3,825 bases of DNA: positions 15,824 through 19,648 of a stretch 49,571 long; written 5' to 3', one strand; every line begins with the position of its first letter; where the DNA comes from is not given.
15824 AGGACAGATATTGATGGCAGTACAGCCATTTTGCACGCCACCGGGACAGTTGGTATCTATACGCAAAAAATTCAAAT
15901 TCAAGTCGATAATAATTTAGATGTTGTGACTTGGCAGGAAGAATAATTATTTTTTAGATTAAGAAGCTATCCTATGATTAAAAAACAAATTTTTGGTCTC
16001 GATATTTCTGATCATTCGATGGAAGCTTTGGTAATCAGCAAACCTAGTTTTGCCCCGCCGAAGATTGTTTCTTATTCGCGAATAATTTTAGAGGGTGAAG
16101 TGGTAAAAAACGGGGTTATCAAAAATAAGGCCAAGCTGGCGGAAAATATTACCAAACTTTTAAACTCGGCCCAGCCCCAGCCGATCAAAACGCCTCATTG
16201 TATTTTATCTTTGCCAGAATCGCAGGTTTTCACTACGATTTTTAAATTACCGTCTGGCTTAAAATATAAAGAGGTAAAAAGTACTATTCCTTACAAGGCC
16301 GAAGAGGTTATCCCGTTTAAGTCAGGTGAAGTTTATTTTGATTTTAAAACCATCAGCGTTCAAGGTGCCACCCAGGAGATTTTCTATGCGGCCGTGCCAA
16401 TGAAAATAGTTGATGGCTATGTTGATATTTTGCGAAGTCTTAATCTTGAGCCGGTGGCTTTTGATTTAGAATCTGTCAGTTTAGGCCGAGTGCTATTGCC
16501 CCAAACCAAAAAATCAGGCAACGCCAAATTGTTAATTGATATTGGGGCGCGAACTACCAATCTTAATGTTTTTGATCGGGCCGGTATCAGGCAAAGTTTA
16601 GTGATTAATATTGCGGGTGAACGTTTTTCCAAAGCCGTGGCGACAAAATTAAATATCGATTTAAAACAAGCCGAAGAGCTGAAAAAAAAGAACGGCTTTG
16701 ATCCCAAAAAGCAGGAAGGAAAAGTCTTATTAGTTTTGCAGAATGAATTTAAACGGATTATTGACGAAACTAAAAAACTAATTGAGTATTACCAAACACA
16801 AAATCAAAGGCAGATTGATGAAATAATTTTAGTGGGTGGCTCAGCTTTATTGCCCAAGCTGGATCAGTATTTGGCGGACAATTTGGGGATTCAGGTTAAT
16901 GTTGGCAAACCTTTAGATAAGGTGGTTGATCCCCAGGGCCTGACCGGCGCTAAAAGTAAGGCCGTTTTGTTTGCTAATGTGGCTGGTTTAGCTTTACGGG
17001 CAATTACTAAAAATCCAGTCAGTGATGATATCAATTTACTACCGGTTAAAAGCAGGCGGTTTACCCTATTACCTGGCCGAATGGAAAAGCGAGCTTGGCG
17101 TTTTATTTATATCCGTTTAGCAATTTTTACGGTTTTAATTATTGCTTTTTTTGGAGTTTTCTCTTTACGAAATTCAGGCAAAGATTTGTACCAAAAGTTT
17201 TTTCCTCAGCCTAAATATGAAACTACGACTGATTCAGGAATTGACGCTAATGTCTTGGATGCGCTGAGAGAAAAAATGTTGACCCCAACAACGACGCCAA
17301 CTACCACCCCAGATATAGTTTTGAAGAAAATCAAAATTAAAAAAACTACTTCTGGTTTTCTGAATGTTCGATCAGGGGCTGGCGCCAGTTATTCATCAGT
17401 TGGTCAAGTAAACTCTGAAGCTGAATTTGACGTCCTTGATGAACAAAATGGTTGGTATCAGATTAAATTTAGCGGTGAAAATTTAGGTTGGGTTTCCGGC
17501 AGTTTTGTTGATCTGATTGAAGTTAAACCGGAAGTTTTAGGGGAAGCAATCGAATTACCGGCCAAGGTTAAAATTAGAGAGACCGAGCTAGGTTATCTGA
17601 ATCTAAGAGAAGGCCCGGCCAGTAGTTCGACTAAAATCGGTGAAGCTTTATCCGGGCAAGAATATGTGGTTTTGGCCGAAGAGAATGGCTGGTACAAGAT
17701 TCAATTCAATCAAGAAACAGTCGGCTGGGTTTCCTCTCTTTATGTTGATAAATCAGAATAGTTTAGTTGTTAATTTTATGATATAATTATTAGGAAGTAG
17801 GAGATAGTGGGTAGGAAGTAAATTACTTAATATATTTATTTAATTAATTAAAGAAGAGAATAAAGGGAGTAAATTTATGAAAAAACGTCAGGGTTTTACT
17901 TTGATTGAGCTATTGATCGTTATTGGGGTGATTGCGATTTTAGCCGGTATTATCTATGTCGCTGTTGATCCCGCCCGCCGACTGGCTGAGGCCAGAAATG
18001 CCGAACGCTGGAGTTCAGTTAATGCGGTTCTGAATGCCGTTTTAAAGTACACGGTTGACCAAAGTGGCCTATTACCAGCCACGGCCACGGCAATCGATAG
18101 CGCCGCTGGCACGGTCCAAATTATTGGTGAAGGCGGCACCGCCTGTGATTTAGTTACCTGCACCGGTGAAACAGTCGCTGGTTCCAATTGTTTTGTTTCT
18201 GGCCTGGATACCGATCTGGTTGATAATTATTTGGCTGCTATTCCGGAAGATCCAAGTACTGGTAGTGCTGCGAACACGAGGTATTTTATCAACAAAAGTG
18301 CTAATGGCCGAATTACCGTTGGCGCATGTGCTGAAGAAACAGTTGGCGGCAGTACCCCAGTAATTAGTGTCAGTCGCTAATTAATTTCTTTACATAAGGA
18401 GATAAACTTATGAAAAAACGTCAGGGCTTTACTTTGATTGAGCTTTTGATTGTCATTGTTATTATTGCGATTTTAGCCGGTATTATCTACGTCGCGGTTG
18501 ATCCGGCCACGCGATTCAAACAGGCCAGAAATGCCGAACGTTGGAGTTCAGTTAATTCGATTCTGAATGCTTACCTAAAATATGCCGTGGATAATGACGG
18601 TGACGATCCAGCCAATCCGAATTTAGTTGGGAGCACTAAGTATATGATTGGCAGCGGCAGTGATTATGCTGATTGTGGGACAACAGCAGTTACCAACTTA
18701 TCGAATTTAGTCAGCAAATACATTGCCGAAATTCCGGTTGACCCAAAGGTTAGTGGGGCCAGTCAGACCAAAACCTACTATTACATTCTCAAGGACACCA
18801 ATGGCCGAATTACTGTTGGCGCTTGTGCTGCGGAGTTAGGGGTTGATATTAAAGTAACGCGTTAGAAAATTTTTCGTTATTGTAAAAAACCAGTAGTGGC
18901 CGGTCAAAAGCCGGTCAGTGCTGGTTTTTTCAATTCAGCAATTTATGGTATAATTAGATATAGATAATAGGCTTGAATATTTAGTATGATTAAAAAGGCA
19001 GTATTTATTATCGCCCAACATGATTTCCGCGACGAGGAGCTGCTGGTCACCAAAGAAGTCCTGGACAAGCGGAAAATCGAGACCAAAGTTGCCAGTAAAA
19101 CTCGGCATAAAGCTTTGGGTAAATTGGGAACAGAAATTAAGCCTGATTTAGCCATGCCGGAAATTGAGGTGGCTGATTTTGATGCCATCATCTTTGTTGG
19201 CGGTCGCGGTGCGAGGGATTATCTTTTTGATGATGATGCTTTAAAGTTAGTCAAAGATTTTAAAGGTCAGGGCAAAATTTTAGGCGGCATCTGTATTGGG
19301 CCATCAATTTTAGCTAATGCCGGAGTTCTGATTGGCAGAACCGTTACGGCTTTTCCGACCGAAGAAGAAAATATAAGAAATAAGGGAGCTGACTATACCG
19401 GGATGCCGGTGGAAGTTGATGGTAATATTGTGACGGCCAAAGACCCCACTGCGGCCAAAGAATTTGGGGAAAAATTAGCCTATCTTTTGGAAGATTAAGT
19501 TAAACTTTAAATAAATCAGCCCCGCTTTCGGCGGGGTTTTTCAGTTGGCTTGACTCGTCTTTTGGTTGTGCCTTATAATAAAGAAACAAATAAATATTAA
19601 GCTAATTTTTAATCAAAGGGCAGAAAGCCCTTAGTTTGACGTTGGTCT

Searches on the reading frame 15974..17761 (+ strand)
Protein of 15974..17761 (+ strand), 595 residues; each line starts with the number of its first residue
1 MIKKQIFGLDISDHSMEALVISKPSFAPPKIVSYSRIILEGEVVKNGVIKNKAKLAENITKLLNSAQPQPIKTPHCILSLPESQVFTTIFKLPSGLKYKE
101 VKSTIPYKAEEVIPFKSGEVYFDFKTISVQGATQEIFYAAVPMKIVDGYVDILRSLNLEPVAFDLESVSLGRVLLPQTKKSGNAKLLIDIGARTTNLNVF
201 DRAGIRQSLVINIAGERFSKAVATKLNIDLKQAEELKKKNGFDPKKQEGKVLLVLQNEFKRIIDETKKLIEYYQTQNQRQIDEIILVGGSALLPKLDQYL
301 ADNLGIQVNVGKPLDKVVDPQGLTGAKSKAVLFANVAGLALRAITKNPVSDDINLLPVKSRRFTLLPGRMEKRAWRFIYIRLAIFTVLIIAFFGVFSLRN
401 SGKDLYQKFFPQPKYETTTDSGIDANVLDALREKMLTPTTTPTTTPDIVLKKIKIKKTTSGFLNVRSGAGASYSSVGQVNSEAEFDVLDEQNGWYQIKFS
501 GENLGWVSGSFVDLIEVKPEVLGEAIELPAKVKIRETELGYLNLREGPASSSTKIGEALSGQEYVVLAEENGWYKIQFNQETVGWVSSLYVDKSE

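Call 64: search_protein_families(library=pfam, proteins=[window:15974-17761:+], max_evalue=0.0001)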
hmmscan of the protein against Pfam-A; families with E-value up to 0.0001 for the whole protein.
window:15974-17761:+ (595 aa): 7 families
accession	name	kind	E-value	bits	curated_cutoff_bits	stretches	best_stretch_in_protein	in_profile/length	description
PF11104.14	PilM_2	-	2.9e-34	118.9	27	1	8-343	1-339/340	Type IV pilus assembly protein PilM;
PF08239.17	SH3_3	-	6.4e-30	103.6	27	2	541-591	2-53/54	Bacterial SH3 domain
PF14450.12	FtsA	-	8.3e-14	52.5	31.8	1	187-321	2-121/127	Cell division protein FtsA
PF06723.19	MreB_Mbl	-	1.5e-10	40.9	27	1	250-319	241-313/327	MreB/Mbl protein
PF06347.19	SH3_4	-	9.3e-07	29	24.1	0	541-589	4-52/56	Bacterial SH3 domain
PF18348.7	SH3_16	-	7.3e-06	26.1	25.8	0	544-588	1-46/49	Bacterial dipeptidyl-peptidase Sh3 domain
PF08841.16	DDR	-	3.9e-05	23.3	24.6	0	271-305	265-299/328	Diol dehydratase reactivase ATPase-like domain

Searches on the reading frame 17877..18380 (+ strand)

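Call 64: search_protein_families(library=pfam, proteins=[window:17877-18380:+], max_evalue=0.0001)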
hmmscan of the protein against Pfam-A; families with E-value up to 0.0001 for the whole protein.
window:17877-18380:+ (167 aa): 1 family
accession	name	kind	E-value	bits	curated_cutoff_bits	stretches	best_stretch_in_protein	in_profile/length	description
PF07963.17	N_methyl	-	7.7e-10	38.4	21.2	1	1-27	1-27/27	Prokaryotic N-terminal methylation motif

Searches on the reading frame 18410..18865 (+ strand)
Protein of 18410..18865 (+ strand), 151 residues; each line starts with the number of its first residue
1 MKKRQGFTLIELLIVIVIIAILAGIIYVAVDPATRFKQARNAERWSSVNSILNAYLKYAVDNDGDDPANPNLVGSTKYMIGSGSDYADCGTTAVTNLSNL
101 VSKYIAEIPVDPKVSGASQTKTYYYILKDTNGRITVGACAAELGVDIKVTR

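Call 64: search_protein_families(library=pfam, proteins=[window:18410-18865:+], max_evalue=0.0001)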
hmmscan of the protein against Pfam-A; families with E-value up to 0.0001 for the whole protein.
window:18410-18865:+ (151 aa): 1 family
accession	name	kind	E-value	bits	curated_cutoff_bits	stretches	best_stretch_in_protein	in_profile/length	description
PF07963.17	N_methyl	-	3.1e-11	42.8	21.2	1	1-27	1-27/27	Prokaryotic N-terminal methylation motif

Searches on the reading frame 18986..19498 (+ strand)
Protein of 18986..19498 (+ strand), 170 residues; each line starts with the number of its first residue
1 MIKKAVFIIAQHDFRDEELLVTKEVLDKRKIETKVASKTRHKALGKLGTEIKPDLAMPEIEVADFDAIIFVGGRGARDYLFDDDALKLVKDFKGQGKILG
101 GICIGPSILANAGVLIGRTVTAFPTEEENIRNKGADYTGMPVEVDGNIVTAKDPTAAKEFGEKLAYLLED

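Call 64: search_protein_families(library=pfam, proteins=[window:18986-19498:+], max_evalue=0.0001)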
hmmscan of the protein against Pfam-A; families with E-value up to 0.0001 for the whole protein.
window:18986-19498:+ (170 aa): 1 family
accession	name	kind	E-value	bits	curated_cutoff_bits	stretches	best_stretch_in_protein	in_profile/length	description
PF01965.30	DJ-1_PfpI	-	6.6e-38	130.6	26.6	1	3-164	1-162/165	DJ-1/PfpI family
